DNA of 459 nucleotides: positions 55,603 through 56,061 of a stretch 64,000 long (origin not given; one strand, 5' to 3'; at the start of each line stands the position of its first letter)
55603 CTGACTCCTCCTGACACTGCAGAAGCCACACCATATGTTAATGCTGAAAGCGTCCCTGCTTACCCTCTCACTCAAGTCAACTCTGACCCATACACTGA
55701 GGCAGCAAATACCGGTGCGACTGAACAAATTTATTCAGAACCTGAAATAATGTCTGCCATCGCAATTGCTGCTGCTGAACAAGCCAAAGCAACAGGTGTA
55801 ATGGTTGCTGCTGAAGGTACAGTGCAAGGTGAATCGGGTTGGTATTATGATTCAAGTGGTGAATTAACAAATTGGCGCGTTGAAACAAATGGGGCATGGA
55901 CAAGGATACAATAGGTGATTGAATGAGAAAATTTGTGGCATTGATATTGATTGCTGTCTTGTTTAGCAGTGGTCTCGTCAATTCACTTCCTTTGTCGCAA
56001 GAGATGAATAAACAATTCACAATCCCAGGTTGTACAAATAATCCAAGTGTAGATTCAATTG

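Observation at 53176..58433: Operon of paralogous Ig-repeat type-I membrane proteins with signalling-like cytoplasmic tails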

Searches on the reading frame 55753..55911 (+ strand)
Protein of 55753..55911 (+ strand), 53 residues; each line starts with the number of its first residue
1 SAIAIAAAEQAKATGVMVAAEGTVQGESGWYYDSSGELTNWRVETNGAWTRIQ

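Call 13: search_protein_families(library=pfam, proteins=[window:55753-55911:+], max_evalue=10)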
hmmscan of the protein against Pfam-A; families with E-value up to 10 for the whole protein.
seq(53 aa): 2 families
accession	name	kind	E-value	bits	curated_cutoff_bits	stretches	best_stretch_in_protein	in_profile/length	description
PF21540.3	Choline_bind_4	-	0.24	11.8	27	1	21-32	3-14/21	Choline-binding repeat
PF01484.22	Col_cuticle_N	-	0.29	11.7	23.5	1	33-52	31-50/50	Nematode cuticle collagen N-terminal domain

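Call 20: search_protein_representatives(alignment_id=A3)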
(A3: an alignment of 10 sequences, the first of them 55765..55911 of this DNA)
Query: 10 sequences, 46 profile positions. Proteins with E-value up to 0.001 (for the whole library): 262; up to 1e-10: 75; up to 1e-30: 0. The best 150 are listed.
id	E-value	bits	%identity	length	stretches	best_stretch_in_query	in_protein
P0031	2.0e-26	107.5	-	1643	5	1-43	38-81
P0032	4.3e-25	103.2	-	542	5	3-44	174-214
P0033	1.8e-22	94.9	-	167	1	1-45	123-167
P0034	6.9e-22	93.0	-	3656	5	2-42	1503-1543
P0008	7.1e-22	92.9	-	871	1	1-45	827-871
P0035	3.6e-21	90.7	-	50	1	1-46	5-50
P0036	4.2e-21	90.5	-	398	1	1-46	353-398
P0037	9.5e-21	89.3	-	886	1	1-46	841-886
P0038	3.2e-20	87.6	-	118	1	1-46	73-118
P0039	2.2e-19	84.9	-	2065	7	2-42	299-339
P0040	3.7e-19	84.2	-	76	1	1-45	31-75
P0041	5.1e-19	83.8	-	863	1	1-45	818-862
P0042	2.0e-18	81.9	-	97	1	1-45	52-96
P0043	2.1e-18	81.8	-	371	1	1-45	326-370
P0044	3.9e-18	81.0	-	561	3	1-42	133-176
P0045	4.8e-18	80.7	-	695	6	6-43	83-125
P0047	7.5e-18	80.1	-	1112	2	3-45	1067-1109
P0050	1.8e-17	78.9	-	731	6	10-33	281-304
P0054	3.4e-16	74.7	-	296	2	9-43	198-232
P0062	2.8e-15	71.8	-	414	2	2-37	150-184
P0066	6.0e-15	70.8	-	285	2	2-43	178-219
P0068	8.6e-15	70.3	-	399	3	7-43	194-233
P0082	4.4e-12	61.6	-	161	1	3-42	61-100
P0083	5.0e-12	61.4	-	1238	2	2-44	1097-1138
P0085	5.9e-12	61.2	-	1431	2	3-34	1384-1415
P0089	8.8e-12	60.6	-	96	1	2-42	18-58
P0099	3.8e-11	58.6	-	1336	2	2-45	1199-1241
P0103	8.7e-11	57.4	-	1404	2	2-34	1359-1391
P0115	8.1e-10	54.3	-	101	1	3-43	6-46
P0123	1.8e-09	53.2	-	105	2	3-43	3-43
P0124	1.8e-09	53.2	-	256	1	2-43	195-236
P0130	3.6e-09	52.3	-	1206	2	3-34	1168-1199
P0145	2.0e-08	49.8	-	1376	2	3-34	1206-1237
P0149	2.4e-08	49.6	-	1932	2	3-42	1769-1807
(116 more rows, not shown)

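Call 23: search_protein_families(library=pfam, proteins=[P0031, P0032, P0045, P0050, P0054, P0062, P0044, P0068], max_evalue=0.1)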
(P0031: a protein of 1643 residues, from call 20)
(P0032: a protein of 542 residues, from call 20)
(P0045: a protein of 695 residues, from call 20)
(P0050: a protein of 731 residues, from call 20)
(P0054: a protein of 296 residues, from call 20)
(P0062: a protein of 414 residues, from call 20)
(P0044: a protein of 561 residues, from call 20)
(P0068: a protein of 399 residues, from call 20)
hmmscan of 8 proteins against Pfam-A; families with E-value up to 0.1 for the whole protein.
P0031 (1643 aa): 4 families
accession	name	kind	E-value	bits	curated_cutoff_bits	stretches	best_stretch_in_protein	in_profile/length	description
PF00289.28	Biotin_carb_N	-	0.0034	18.3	25.5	1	993-1028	64-98/110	Biotin carboxylase, N-terminal domain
PF00612.33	IQ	-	0.017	15.3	20.3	0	13-26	1-14/21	IQ calmodulin-binding motif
PF07825.17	Exc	-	0.024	15.1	23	0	164-187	3-26/77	Excisionase-like protein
PF13905.12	Thioredoxin_8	-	0.075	13.8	27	0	501-586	5-93/94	Thioredoxin-like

P0032 (542 aa): 3 families
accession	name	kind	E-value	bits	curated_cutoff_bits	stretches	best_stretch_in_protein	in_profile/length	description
PF04369.19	Lactococcin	-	0.0012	19.4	23.1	1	109-146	7-43/60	Lactococcin-like family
PF10902.13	WYL_2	-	0.016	15.9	26.7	0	31-71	28-68/74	WYL_2, Sm-like SH3 beta-barrel fold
PF03783.19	CsgG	-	0.06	13.1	20.8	0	360-388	54-81/210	Curli production assembly/transport component CsgG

P0045 (695 aa): 1 family
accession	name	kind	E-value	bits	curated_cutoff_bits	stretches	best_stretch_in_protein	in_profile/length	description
PF00612.33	IQ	-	1.8e-05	24.5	20.3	0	447-462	2-17/21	IQ calmodulin-binding motif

P0050 (731 aa): 2 families
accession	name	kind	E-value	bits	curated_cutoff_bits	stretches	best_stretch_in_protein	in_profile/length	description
PF10708.14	DUF2510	-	4.9e-05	23.4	24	0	417-429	2-14/35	Protein of unknown function (DUF2510)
PF14237.11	GYF_2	-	0.035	14.3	25.8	0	170-182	10-22/50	GYF domain 2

P0054 (296 aa): 4 families
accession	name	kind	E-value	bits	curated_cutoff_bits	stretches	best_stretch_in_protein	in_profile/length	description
PF00169.35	PH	-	5.9e-14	52.9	25.1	1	55-153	1-104/105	PH domain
PF18838.6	LPD23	-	3.2e-05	24.1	27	1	247-270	32-53/58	Large polyvalent protein associated domain 23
PF23066.1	PH_21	-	0.00056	20.4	27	1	88-150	47-107/120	C-Maf-inducing protein PH domain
PF25321.1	PH_RASGAP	-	0.004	17.9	27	1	117-151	92-125/127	PH domain-like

P0062 (414 aa): 3 families
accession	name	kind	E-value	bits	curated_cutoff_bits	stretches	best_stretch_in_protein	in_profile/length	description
PF00612.33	IQ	-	3.9e-07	29.7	20.3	2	91-107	4-20/21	IQ calmodulin-binding motif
PF10759.14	BPA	-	0.037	14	29.5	0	109-152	7-48/161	Bacterial proteasome activator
PF15905.10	HMMR_N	-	0.039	13.9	30.1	1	252-346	232-322/330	Hyaluronan mediated motility receptor N-terminal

P0044 (561 aa): 0 families

P0068 (399 aa): 2 families
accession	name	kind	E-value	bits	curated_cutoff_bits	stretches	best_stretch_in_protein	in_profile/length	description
PF00379.29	Chitin_bind_4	-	0.067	13.9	25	0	205-230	29-55/66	Insect cuticle protein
PF11200.13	DUF2981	-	0.081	12.9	27.2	0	42-117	160-235/352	Protein of unknown function (DUF2981)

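Call 24: list_cluster_members(proteins=[P0031, P0032, P0045, P0050, P0054, P0062, P0044, P0068, P0034, P0039])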
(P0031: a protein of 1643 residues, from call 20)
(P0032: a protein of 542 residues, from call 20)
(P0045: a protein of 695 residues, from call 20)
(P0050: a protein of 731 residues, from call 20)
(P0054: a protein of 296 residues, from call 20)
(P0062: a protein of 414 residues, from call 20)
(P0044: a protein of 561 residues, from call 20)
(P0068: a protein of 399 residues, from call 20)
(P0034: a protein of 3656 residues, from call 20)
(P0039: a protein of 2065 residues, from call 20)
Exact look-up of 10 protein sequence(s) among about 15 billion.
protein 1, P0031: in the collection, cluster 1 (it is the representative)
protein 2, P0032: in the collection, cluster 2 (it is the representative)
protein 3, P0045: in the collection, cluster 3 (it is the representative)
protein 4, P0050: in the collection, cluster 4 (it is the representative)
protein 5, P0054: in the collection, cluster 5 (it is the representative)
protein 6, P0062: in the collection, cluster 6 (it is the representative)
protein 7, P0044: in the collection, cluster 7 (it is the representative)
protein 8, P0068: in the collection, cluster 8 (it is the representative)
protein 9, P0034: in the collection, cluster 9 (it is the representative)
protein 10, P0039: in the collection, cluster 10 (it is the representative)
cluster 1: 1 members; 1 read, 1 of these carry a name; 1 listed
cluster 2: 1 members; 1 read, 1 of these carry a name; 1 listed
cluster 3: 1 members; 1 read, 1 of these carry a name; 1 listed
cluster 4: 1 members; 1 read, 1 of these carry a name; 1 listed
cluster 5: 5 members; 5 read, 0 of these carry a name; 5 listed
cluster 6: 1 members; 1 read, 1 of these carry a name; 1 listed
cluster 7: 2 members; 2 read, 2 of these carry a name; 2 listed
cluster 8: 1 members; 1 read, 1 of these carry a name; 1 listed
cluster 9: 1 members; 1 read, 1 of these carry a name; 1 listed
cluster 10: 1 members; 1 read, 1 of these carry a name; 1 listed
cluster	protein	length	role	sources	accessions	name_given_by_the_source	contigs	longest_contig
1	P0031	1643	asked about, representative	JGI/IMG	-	hypothetical protein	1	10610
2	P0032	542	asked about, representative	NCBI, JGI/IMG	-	hypothetical protein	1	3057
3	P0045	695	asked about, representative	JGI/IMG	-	hypothetical protein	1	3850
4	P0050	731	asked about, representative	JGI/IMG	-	hypothetical protein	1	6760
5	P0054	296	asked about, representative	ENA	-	-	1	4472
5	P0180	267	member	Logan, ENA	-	-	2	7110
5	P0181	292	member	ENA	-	-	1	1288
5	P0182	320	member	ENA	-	-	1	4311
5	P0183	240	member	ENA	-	-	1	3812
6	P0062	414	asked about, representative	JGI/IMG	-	hypothetical protein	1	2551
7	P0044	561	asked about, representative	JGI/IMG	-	hypothetical protein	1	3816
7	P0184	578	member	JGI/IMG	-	hypothetical protein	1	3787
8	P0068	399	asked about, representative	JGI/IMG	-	hypothetical protein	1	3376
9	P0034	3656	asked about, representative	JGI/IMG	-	hypothetical protein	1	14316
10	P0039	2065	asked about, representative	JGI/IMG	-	S1-C subfamily serine protease/Ca2+-binding EF-hand superfamily protein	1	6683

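Call 27: search_protein_families(library=pfam, proteins=[P0085, P0103, P0099, P0083, P0130, P0145, P0149], max_evalue=0.00001)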
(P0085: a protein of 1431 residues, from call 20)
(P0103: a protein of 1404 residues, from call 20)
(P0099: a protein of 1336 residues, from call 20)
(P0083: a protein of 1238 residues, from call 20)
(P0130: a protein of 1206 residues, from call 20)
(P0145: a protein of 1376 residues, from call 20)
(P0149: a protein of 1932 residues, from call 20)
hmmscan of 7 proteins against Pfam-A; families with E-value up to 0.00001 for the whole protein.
P0085 (1431 aa): 0 families

P0103 (1404 aa): 0 families

P0099 (1336 aa): 0 families

P0083 (1238 aa): 0 families

P0130 (1206 aa): 0 families

P0145 (1376 aa): 1 family
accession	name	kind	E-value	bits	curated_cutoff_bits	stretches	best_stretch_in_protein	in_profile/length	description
PF00612.33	IQ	-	3.2e-09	36.2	20.3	0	693-712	1-20/21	IQ calmodulin-binding motif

P0149 (1932 aa): 1 family
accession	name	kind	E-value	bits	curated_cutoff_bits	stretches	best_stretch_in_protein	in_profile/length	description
PF18359.7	Tudor_5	-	6.1e-08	32.8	31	1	1125-1167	2-47/53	Histone methyltransferase Tudor domain 1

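Call 31: list_cluster_members(proteins=[P0123, P0115, P0066, P0089, P0082, P0124, P0085, P0099, P0149, P0047])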
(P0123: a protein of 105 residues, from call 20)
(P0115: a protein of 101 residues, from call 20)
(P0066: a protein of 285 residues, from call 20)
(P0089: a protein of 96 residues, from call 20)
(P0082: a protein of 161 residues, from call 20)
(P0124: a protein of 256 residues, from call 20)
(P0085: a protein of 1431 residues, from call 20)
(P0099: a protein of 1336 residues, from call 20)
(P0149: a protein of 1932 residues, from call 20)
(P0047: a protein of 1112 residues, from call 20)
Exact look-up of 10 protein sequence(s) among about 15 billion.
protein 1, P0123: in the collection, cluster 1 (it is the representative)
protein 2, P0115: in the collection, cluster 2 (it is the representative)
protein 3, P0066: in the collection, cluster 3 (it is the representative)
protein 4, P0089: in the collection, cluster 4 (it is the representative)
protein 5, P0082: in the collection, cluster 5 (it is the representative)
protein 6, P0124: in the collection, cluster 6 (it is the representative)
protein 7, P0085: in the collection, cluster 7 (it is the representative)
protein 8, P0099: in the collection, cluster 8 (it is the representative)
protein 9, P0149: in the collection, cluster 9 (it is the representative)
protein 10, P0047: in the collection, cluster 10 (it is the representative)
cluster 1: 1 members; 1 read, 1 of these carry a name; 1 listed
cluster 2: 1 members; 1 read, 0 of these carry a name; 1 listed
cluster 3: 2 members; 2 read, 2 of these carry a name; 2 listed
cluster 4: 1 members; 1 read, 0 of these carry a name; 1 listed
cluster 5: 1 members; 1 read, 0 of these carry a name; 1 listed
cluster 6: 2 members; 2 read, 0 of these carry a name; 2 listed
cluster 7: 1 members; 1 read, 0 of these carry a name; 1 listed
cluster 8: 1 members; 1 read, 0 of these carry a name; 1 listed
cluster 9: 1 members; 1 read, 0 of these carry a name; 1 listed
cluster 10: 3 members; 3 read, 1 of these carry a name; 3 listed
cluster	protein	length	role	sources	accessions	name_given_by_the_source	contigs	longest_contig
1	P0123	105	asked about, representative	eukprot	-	g2655.t1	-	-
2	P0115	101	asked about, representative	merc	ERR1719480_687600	-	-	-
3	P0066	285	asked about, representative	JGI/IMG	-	hypothetical protein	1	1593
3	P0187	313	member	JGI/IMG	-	hypothetical protein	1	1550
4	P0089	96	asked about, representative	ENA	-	-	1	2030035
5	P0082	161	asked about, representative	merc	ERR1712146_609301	-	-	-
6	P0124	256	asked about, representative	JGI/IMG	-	-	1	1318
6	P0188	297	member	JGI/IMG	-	-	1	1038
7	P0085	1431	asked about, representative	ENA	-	-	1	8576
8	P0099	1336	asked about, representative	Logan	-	-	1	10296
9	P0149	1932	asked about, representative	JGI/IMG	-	-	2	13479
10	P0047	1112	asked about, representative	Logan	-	-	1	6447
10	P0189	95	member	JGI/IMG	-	hypothetical protein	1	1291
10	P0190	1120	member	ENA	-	-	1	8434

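Call 32: search_solved_structures(query=A3, max_evalue=10, show_alignments=3)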
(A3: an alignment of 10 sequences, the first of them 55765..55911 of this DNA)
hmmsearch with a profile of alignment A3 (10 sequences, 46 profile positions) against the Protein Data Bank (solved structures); distinct sequences matched with E-value up to 10: 15.
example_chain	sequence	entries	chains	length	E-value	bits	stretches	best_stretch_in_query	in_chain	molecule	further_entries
5aeu_A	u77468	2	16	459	0.46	13.4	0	21-32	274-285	BIPHENYL DIOXYGENASE SUBUNIT ALPHA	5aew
2yfi_A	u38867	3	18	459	0.46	13.4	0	21-32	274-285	BIPHENYL DIOXYGENASE SUBUNIT ALPHA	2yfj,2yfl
2xr8_A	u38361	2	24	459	0.46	13.4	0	21-32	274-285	BIPHENYL DIOXYGENASE SUBUNIT ALPHA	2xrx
2xsh_A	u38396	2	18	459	0.46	13.4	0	21-32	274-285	BIPHENYL DIOXYGENASE SUBUNIT ALPHA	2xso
8ojr_A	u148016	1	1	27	0.71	12.9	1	4-19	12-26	Alpha-synuclein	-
6cpk_A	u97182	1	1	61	0.75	12.8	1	14-31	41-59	SH3 and multiple ankyrin repeat domains protein 3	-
3r50_A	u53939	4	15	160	2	11.4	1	19-29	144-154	Ipomoelin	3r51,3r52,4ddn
3g5l_A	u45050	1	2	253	2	11.4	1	16-37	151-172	Putative S-adenosylmethionine dependent methyltransferase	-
1w44_A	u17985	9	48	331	3.9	10.5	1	17-32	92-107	NTPASE P4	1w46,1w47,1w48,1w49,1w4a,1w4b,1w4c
2vhc_A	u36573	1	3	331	3.9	10.5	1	17-32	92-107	NTPASE P4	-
2vhj_A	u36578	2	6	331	3.9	10.5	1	17-32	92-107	NTPASE P4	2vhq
2vht_A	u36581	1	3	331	3.9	10.5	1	17-32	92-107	NTPASE P4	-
2vhu_A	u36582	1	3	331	3.9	10.5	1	17-32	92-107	NTPASE P4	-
4bls_A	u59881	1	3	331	3.9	10.5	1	17-32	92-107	NTPASE P4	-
4blt_A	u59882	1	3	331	3.9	10.5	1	17-32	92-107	NTPASE P4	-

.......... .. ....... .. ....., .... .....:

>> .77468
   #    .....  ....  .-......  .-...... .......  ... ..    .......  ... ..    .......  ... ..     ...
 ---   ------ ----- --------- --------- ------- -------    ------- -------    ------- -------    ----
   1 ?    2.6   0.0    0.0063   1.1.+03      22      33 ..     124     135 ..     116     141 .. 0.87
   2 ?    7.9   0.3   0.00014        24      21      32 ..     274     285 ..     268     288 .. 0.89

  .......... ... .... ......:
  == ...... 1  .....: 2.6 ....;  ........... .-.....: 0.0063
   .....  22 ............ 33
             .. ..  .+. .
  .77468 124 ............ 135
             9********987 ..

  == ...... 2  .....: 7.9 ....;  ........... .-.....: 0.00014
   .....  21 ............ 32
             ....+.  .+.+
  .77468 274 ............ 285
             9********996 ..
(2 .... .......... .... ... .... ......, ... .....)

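Call 38: predict_structure(alignment_id=A3)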
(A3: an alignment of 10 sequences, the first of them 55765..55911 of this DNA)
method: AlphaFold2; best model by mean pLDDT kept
length: 49 residues; sequences in the alignment: 10
mean_pLDDT: 84.3   pTM: 0.58
mean pLDDT of the five models: 84.3, 82.7, 63.1, 61.1, 57.4
residues with pLDDT >= 90: 4; 70-90: 42; 50-70: 3; < 50: 0
segments of 3 or more residues with pLDDT < 50: none
pLDDT, mean of each block of 10 residues (from residue 1): 80 84 87 88 83
secondary structure, 60 per line:
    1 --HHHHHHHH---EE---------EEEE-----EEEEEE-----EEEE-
elements in order: H3-10 E25-28 E34-39 E45-48

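Call 42: fold_search(model_id=the predicted structure, library=pdb)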
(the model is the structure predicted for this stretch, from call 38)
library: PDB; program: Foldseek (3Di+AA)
matches with E <= 10: 368; with E <= 0.001: 0
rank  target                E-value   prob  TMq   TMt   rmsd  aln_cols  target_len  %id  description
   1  9hcj_N0               4.3e-01  0.44  0.41  0.10   3.1        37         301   16  D. discoideum nuclear pore complex (released 2024-12-25)
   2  9sob_N                6.0e-01  0.47  0.42  0.09   3.1        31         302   19  Structural Model of the Nuclear Pore Complex in Arabidopsis thaliana (released 2025-11-05)
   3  7r5k_N0               9.8e-01  0.35  0.41  0.09   3.0        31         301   16  Human nuclear pore complex (constricted) (released 2022-06-22)
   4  7tdz_G                1.1e+00  0.30  0.41  0.09   3.1        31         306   16  Cryo-EM model of protomer of the cytoplasmic ring of the nuclear pore complex from Xenopus laevis (released 2022-06-22)
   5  5lda_A                1.1e+00  0.20  0.33  0.13   2.7        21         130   14  Structure of deubiquitinating enzyme homolog (Pyrococcus furiosus JAMM1) in complex with ubiquitin-like SAMP2. (released 2017-06-21)
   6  7wb4_D                1.3e+00  0.23  0.38  0.08   3.2        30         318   17  Cryo-EM structure of the NR subunit from X. laevis NPC (released 2022-03-02)
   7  7wb4_d                1.3e+00  0.23  0.38  0.08   3.2        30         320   17  Cryo-EM structure of the NR subunit from X. laevis NPC (released 2022-03-02)
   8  5ld9_A                1.3e+00  0.13  0.29  0.13   3.0        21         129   14  Structure of deubiquitinating enzyme homolog, Pyrococcus furiosus JAMM1. (released 2017-05-17)
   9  6r5j_C                1.4e+00  0.41  0.46  0.35   2.2        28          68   11  New MAX Effector from Magnaporthe oryzae (released 2020-05-06)
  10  7fik_d                1.4e+00  0.21  0.38  0.08   3.3        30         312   17  The cryo-EM structure of the CR subunit from X. laevis NPC (released 2022-11-09)
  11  3mzk_A                1.5e+00  0.20  0.39  0.09   3.3        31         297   16  Sec13/Sec16 complex, S.cerevisiae (released 2010-08-18)
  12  6cp9_C                1.5e+00  0.08  0.34  0.16   9.1        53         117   19  Contact-dependent growth inhibition toxin - immunity protein complex from Klebsiella pneumoniae 342 (released 2019-03-13)
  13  3zet_A                1.5e+00  0.06  0.29  0.08  10.2        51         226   18  Structure of a Salmonella typhimurium YgjD-YeaZ heterodimer. (released 2013-03-20)
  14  7uhy_H                1.6e+00  0.21  0.40  0.09   2.3        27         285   18  Human GATOR2 complex (released 2022-07-20)
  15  6lk8_h                1.6e+00  0.21  0.40  0.09   3.4        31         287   16  Structure of Xenopus laevis Cytoplasmic Ring subunit. (released 2021-07-21)
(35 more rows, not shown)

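Call 71: find_related_loci(query=A3, collection=viral_contigs, flank=5000)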
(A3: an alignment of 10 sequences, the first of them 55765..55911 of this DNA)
Query A3 (49 aa) in viral_contigs; peptide patterns used: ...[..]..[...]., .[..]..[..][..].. (x = any residue, [..] = any of these).
13 stretches matched a pattern, but none encodes a relative of the query by tblastn (E <= 1e-3).
